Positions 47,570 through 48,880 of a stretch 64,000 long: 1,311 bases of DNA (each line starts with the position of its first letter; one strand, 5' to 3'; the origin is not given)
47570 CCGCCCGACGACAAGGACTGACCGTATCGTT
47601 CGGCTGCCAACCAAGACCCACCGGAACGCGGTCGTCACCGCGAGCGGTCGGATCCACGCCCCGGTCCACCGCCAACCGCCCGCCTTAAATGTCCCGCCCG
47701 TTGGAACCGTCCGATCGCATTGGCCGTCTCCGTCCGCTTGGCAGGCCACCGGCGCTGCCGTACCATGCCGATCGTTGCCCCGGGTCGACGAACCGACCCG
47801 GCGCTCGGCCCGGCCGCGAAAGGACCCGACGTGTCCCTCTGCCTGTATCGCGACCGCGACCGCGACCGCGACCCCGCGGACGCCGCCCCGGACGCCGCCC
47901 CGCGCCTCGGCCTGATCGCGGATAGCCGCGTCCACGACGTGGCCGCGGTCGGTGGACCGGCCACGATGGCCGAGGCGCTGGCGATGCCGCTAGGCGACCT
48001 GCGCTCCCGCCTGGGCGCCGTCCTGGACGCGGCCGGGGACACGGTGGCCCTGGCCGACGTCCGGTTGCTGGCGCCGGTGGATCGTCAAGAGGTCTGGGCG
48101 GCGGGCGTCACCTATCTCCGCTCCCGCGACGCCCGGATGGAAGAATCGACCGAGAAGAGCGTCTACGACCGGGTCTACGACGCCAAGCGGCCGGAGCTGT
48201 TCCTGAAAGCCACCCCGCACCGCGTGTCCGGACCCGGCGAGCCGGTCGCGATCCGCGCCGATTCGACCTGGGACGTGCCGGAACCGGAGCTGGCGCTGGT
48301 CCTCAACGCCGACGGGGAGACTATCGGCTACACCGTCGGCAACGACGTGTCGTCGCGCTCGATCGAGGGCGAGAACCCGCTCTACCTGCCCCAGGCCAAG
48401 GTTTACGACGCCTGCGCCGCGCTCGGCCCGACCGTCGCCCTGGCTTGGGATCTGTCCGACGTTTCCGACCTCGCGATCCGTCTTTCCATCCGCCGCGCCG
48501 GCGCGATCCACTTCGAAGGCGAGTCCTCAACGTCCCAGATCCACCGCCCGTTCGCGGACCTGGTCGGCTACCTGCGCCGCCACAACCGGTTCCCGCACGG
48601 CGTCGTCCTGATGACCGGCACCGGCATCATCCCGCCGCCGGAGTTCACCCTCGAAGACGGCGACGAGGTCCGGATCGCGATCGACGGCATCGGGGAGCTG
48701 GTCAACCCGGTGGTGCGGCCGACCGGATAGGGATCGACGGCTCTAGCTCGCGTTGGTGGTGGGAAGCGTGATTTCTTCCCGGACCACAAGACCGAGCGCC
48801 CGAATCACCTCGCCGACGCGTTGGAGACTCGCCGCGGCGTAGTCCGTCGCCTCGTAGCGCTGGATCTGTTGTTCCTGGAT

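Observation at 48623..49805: Two-gene cassette inserted in the 3' end of the FAH-family gene, bracketed by 99-bp direct repeats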

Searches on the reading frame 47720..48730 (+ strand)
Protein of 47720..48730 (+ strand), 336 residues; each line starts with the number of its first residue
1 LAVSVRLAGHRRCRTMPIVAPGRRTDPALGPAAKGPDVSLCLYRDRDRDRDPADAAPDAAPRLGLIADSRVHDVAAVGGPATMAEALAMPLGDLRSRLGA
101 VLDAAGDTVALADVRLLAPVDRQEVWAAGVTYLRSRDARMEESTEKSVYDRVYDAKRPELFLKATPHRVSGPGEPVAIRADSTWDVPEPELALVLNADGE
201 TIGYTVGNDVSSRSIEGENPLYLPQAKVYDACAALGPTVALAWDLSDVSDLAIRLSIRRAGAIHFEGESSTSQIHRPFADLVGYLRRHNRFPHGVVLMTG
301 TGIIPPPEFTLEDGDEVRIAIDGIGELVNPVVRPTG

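Call 4: search_protein_families(library=pfam, proteins=[window:47720-48730:+], max_evalue=0.01)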
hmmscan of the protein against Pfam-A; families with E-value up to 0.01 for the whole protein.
window:47720-48730:+ (336 aa): 1 family
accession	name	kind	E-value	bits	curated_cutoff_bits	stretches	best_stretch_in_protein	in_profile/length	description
PF01557.24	FAA_hydrolase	-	2.9e-21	76.6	23.9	1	154-332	28-214/214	Fumarylacetoacetate (FAA) hydrolase C-terminal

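Call 10: find_homologous_proteins(query=window:47831-48730:+)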
Query window:47831-48730:+ (299 aa): 8000 proteins with E <= 0.001 among 8000 candidates; the best 120 are listed.
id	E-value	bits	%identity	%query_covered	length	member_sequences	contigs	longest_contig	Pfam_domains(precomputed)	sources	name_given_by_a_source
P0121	3.7e-193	658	100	100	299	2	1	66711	PF01557.24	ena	-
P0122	4.4e-164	563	88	100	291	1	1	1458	PF01557.24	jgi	-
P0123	1.9e-140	485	76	99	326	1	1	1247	PF01557.24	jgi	-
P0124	1.1e-136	473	76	100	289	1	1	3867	PF01557.24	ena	-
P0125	1.3e-136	473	73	100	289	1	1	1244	PF01557.24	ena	-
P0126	1.3e-136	473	72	99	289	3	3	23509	PF01557.24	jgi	-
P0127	3.1e-136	472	75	99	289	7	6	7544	PF01557.24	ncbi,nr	ncbi:MAG: fumarylacetoacetate hydrolase family protein [Chloroflexota bacterium]|nr:fumarylacetoacet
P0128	3.8e-136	471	75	100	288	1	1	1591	PF01557.24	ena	-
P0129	3.9e-136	471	75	99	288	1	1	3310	PF01557.24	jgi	-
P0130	9.9e-136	470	75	100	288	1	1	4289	PF01557.24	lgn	-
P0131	5.5e-135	468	73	99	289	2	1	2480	PF01557.24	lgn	-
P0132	1.1e-134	467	73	99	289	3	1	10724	PF01557.24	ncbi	-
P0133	1.8e-134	466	73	100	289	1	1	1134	PF01557.24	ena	-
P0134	3.9e-134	465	74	99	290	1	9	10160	PF01557.24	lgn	-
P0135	5.9e-134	464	73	99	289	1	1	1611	PF01557.24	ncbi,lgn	-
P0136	1.5e-133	463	72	99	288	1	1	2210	PF01557.24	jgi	jgi:2-dehydro-3-deoxy-D-arabinonate dehydratase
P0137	1.7e-132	459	72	100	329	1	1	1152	PF01557.24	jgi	jgi:2-dehydro-3-deoxy-D-arabinonate dehydratase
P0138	4.8e-132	458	73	100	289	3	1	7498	PF01557.24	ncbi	-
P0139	5.4e-132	458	74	99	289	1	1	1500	PF01557.24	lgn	-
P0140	7.9e-132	457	73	98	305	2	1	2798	PF01557.24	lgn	-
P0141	8.4e-132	457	72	99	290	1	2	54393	PF01557.24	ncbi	ncbi:MAG: fumarylacetoacetate hydrolase family protein [Thermomicrobiales bacterium]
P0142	1.3e-131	456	72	99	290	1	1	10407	PF01557.24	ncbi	ncbi:MAG: fumarylacetoacetate hydrolase family protein [Thermomicrobiales bacterium]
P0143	2.0e-131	456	76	91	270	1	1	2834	PF01557.24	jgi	jgi:2-dehydro-3-deoxy-D-arabinonate dehydratase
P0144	4.2e-131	455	73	100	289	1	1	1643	PF01557.24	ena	-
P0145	6.8e-131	454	72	99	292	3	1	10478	PF01557.24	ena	-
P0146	6.9e-131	454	72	98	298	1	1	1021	PF01557.24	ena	-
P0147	2.7e-130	452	74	99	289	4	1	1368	PF01557.24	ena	-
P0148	6.6e-130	451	72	100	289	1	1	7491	PF01557.24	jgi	jgi:2-dehydro-3-deoxy-D-arabinonate dehydratase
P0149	6.8e-130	451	72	100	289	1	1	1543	PF01557.24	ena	-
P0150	7.0e-130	451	72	99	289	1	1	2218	PF01557.24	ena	-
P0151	2.7e-129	449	70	99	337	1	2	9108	PF01557.24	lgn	-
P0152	3.6e-129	448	72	100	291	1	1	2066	PF01557.24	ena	-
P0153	5.8e-129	448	70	99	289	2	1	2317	PF01557.24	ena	-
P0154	6.1e-129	448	71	98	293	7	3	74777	PF01557.24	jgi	jgi:2-dehydro-3-deoxy-D-arabinonate dehydratase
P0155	1.7e-128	446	70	99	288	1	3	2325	PF01557.24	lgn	-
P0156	1.8e-128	446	73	98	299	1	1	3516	PF01557.24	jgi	jgi:2-dehydro-3-deoxy-D-arabinonate dehydratase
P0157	2.1e-128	446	73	99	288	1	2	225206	PF01557.24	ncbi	-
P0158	5.0e-128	445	75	92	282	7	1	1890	PF01557.24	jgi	-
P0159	5.5e-128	445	72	99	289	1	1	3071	PF01557.24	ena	-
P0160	6.6e-128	444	69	99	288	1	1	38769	PF01557.24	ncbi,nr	ncbi:MAG: 2-hydroxyhepta-2,4-diene-1,7-dioate isomerase [Thermomicrobiales bacterium]|nr:MAG: 2-hydr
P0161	7.4e-128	444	70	100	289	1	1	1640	PF01557.24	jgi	jgi:2-dehydro-3-deoxy-D-arabinonate dehydratase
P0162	3.4e-127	442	70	99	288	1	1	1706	PF01557.24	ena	-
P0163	6.4e-127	441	69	99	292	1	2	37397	PF01557.24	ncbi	-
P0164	8.9e-127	441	71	93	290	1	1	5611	PF01557.24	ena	-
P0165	1.2e-126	440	70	99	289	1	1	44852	PF01557.24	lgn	-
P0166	1.5e-126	440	70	99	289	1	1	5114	PF01557.24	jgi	jgi:2-dehydro-3-deoxy-D-arabinonate dehydratase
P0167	1.8e-126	440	70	100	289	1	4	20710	PF01557.24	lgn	-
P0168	3.3e-126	439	69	100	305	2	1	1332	PF01557.24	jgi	jgi:2-dehydro-3-deoxy-D-arabinonate dehydratase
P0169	4.7e-126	438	70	98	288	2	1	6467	PF01557.24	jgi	jgi:2-dehydro-3-deoxy-D-arabinonate dehydratase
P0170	8.0e-126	437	69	98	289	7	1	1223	PF01557.24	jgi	jgi:2-dehydro-3-deoxy-D-arabinonate dehydratase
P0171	9.0e-126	437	70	98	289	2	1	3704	PF01557.24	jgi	jgi:2-dehydro-3-deoxy-D-arabinonate dehydratase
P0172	1.2e-125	437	67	99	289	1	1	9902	PF01557.24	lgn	-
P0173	2.2e-125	436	69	98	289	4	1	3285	PF01557.24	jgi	jgi:2-dehydro-3-deoxy-D-arabinonate dehydratase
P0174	2.8e-125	436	69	100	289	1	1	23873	PF01557.24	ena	-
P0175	3.1e-125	436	69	100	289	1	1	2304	PF01557.24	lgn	-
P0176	3.4e-125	435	71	98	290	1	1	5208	PF01557.24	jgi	jgi:2-dehydro-3-deoxy-D-arabinonate dehydratase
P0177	4.4e-125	435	68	99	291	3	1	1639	PF01557.24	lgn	-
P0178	1.0e-124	434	70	98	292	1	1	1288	PF01557.24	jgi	jgi:2-dehydro-3-deoxy-D-arabinonate dehydratase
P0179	1.2e-124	434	70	98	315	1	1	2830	PF01557.24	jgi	-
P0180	1.8e-124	433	68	99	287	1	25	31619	PF01557.24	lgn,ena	-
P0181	2.5e-124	433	68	98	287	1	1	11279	PF01557.24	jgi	-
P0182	3.0e-124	432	68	99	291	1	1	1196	PF01557.24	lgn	-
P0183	5.9e-124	431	70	99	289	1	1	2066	PF01557.24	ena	-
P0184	6.0e-124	431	67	99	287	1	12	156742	PF01557.24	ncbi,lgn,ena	ncbi:MAG TPA: fumarylacetoacetate hydrolase family protein [Thermomicrobiales bacterium]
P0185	6.8e-124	431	69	98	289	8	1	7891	PF01557.24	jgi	jgi:2-dehydro-3-deoxy-D-arabinonate dehydratase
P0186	7.2e-124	431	68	99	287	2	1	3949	PF01557.24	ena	-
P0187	7.6e-124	431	69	100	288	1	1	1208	PF01557.24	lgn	-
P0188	8.6e-124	431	67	98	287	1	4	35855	PF01557.24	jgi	-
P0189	9.4e-124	431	70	98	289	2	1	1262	PF01557.24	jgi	jgi:2-dehydro-3-deoxy-D-arabinonate dehydratase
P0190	1.3e-123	430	68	98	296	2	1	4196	PF01557.24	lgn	-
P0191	2.1e-123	430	67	100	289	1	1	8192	PF01557.24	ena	-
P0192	2.8e-123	429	73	91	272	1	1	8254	PF01557.24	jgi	jgi:2-dehydro-3-deoxy-D-arabinonate dehydratase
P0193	3.8e-123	429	68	98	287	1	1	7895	PF01557.24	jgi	-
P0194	4.2e-123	429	69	99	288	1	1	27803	PF01557.24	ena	-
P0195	5.3e-123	428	67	98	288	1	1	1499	PF01557.24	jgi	jgi:2-dehydro-3-deoxy-D-arabinonate dehydratase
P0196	6.6e-123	428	72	92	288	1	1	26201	PF01557.24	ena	-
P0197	6.7e-123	428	71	92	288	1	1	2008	PF01557.24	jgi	jgi:2-dehydro-3-deoxy-D-arabinonate dehydratase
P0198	9.0e-123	427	71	92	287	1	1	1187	PF01557.24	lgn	-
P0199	1.0e-122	427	70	99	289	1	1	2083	PF01557.24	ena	-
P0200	1.0e-122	427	67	98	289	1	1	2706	PF01557.24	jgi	jgi:2-dehydro-3-deoxy-D-arabinonate dehydratase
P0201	1.1e-122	427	68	99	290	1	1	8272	PF01557.24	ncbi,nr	ncbi:MAG TPA: fumarylacetoacetate hydrolase family protein [Thermomicrobiales bacterium]|nr:fumaryla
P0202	1.2e-122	427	68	99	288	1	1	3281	PF01557.24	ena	-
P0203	1.3e-122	427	69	99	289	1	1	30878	PF01557.24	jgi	jgi:2-dehydro-3-deoxy-D-arabinonate dehydratase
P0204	2.6e-122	426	67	98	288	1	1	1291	PF01557.24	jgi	jgi:2-dehydro-3-deoxy-D-arabinonate dehydratase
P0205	3.8e-122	425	69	98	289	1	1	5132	PF01557.24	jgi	jgi:2-dehydro-3-deoxy-D-arabinonate dehydratase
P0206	4.0e-122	425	71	93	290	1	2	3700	PF01557.24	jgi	jgi:2-dehydro-3-deoxy-D-arabinonate dehydratase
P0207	4.1e-122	425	70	94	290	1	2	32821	PF01557.24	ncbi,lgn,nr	ncbi:MAG: fumarylacetoacetate hydrolase family protein [Chloroflexota bacterium]|nr:fumarylacetoacet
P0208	4.7e-122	425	68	99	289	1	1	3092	PF01557.24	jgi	jgi:2-dehydro-3-deoxy-D-arabinonate dehydratase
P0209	5.2e-122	425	70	94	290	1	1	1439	PF01557.24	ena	-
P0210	6.9e-122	425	68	100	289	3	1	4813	PF01557.24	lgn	-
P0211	8.4e-122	424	68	99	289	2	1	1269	PF01557.24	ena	-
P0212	8.7e-122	424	66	98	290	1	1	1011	PF01557.24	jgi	jgi:2-dehydro-3-deoxy-D-arabinonate dehydratase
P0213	1.1e-121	424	69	98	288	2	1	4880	PF01557.24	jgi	jgi:2-dehydro-3-deoxy-D-arabinonate dehydratase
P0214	1.3e-121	424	68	99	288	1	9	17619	PF01557.24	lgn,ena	-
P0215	1.4e-121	424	68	99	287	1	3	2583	PF01557.24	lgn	-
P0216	1.6e-121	423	71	91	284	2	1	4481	PF01557.24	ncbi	ncbi:MAG: fumarylacetoacetate hydrolase family protein [Thermomicrobiales bacterium]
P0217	2.2e-121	423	66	98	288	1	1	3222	PF01557.24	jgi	jgi:2-dehydro-3-deoxy-D-arabinonate dehydratase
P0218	2.6e-121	423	66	99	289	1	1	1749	PF01557.24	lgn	-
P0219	3.4e-121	422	69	99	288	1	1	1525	PF01557.24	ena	-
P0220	4.1e-121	422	68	94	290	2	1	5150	PF01557.24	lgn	-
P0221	4.3e-121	422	71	92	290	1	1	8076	PF01557.24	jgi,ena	-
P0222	6.2e-121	421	67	99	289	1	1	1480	PF01557.24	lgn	-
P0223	7.4e-121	421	70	99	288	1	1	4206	PF01557.24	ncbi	-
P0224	8.4e-121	421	67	99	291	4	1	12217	PF01557.24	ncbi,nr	ncbi:MAG TPA: fumarylacetoacetate hydrolase family protein [Thermomicrobiales bacterium]|nr:fumaryla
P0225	1.2e-120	420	68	99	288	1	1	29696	PF01557.24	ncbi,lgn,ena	-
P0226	1.3e-120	420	68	98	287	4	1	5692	PF01557.24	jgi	jgi:2-dehydro-3-deoxy-D-arabinonate dehydratase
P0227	1.4e-120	420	69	99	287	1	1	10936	PF01557.24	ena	-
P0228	1.4e-120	420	66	99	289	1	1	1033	PF01557.24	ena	-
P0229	1.7e-120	420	76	82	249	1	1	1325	PF01557.24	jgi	jgi:2-dehydro-3-deoxy-D-arabinonate dehydratase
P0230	1.7e-120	420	68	99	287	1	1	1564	PF01557.24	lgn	-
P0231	1.8e-120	420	67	98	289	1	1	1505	PF01557.24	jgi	jgi:2-dehydro-3-deoxy-D-arabinonate dehydratase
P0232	2.8e-120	419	67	99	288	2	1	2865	PF01557.24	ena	-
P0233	3.2e-120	419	65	100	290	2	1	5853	PF01557.24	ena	-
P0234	4.1e-120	419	67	99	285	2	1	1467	PF01557.24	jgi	jgi:2-dehydro-3-deoxy-D-arabinonate dehydratase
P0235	6.5e-120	418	66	99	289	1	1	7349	PF01557.24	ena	-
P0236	6.5e-120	418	68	93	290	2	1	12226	PF01557.24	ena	-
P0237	8.0e-120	418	69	99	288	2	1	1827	PF01557.24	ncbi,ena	-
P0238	8.2e-120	418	66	99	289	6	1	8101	PF01557.24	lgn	-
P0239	8.7e-120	418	66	99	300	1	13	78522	PF01557.24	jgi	jgi:2-dehydro-3-deoxy-D-arabinonate dehydratase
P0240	9.9e-120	417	67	98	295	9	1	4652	PF01557.24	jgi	jgi:2-dehydro-3-deoxy-D-arabinonate dehydratase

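Call 14: find_encoding_contigs(protein=P0122, flank=6000, max_places=4)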
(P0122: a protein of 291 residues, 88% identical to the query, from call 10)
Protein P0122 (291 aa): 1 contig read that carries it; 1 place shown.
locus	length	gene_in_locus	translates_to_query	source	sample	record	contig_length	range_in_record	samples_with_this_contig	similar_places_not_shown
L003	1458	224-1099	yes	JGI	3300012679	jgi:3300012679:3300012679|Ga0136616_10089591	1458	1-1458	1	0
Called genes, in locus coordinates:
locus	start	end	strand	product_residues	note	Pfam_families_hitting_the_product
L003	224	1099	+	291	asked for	PF01557:FAA_hydrolase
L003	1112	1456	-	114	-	?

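Call 17: find_related_loci(query=window:47831-48730:+, collection=genome_contigs, flank=5000)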
Query window:47831-48730:+ (299 aa) in genome_contigs; peptide patterns used: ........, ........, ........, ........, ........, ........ (x = any residue, [..] = any of these).
600 stretches matched a pattern (row limit reached: there are more); 81 encode a relative of the query (tblastn E <= 1e-3); the best 80 are kept; 80 distinct loci.
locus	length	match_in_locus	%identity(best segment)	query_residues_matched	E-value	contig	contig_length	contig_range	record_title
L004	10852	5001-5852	72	3-296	1e-136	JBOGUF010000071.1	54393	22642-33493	MAG: Thermomicrobiales bacterium isolate M3-S_metabat2.bin.186 k127_3532575, whole genome shotgun sequence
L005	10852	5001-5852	67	3-296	1e-130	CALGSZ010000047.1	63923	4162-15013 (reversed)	MAG TPA_asm: uncultured Chloroflexi bacterium isolate SRR5251193_bin.127_CONCOCT_v1.1_MAG genome assembly, contig: ERZ79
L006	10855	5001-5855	69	3-296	1e-128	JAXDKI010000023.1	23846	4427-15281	MAG: Thermomicrobiales bacterium isolate BP_591 scaffold_1771025, whole genome shotgun sequence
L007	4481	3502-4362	67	1-296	2e-129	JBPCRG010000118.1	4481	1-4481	MAG: Thermomicrobiales bacterium isolate TH_ant_mag_228 k127_9980813, whole genome shotgun sequence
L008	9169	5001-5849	66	3-296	4e-126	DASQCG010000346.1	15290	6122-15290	MAG TPA_asm: Thermomicrobiales bacterium isolate SMAG_U11693 k141_1006479, whole genome shotgun sequence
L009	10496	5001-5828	70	21-296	1e-124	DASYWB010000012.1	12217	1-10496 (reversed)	MAG TPA_asm: Thermomicrobiales bacterium isolate SMAG_U6270 k141_112830, whole genome shotgun sequence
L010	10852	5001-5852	67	3-296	7e-121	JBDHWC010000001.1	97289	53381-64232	MAG: Thermomicrobiales bacterium isolate AS-MESO-OLR.348 NODE_474_length_97289_cov_35.284214, whole genome shotgun seque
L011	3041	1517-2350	67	21-298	8e-120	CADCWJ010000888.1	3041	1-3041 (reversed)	MAG: uncultured Thermomicrobiales bacterium isolate AVDCRST_MAG87 genome assembly, contig: k137_978512, whole genome sho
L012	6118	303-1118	67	25-296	5e-116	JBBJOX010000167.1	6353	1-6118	MAG: Thermomicrobiales bacterium isolate RDP_SRG_02 MBC-RDOWN_F0-S0_8763, whole genome shotgun sequence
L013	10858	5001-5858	62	3-296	3e-115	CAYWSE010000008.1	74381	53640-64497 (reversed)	MAG TPA_asm: uncultured Sphaerobacteraceae bacterium isolate SRP344714_co2_465 genome assembly, contig: NODE_759_length_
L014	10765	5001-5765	68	40-296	1e-114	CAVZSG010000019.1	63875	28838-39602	MAG: uncultured Chloroflexia bacterium isolate MFD09730.bin.2.128 genome assembly, contig: contig_60900, whole genome sh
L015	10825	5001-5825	63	21-296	8e-110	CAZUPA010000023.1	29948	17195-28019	MAG TPA_asm: uncultured Sphaerobacteraceae bacterium isolate SRP344714_co2_29 genome assembly, contig: NODE_3820_length_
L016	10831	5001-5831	53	21-296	4e-92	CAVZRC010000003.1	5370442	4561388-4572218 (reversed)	MAG: uncultured Planctomycetota bacterium isolate MFD09671.bin.2.109 genome assembly, contig: contig_1962, whole genome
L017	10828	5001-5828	56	21-299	8e-91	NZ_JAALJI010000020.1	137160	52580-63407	Paludisphaera soli strain JC670 20, whole genome shotgun sequence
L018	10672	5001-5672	65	76-298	1e-90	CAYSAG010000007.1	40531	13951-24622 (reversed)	MAG TPA_asm: uncultured Planctomycetaceae bacterium isolate SRP216583_co2_94 genome assembly, contig: NODE_481_length_40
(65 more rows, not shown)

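Call 31: search_protein_families(library=ncbifam, proteins=[window:47831-48730:+], max_evalue=0.01)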
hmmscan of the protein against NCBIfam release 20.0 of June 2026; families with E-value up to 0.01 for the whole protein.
window:47831-48730:+ (299 aa): 5 families
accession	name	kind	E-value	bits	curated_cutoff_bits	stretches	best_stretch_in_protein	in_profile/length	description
TIGR02303.1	HpaG-C-term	equivalog_domain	3.6e-11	43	276.4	1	63-295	20-243/245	4-hydroxyphenylacetate degradation bifunctional isomerase/decarboxylase, C-terminal subunit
NF053535.1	DhyDRhmHlse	equivalog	2.4e-08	33.6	500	1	160-295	143-279/284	2,4-didehydro-3-deoxy-L-rhamnonate hydrolase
NF040903.1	GguC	equivalog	6.3e-08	32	340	1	120-232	136-247/329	AraD1 family protein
TIGR02305.1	HpaG-N-term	equivalog_domain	1.4e-07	31.2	228.65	1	118-294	30-205/205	4-hydroxyphenylacetate degradation bifunctional isomerase/decarboxylase, N-terminal subunit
NF011750.0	PRK15203.1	equivalog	9.2e-06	24.7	811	1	164-296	86-205/429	4-hydroxyphenylacetate degradation bifunctional isomerase/decarboxylase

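Call 72: find_encoding_contigs(protein=P0121, flank=2500, max_places=4)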
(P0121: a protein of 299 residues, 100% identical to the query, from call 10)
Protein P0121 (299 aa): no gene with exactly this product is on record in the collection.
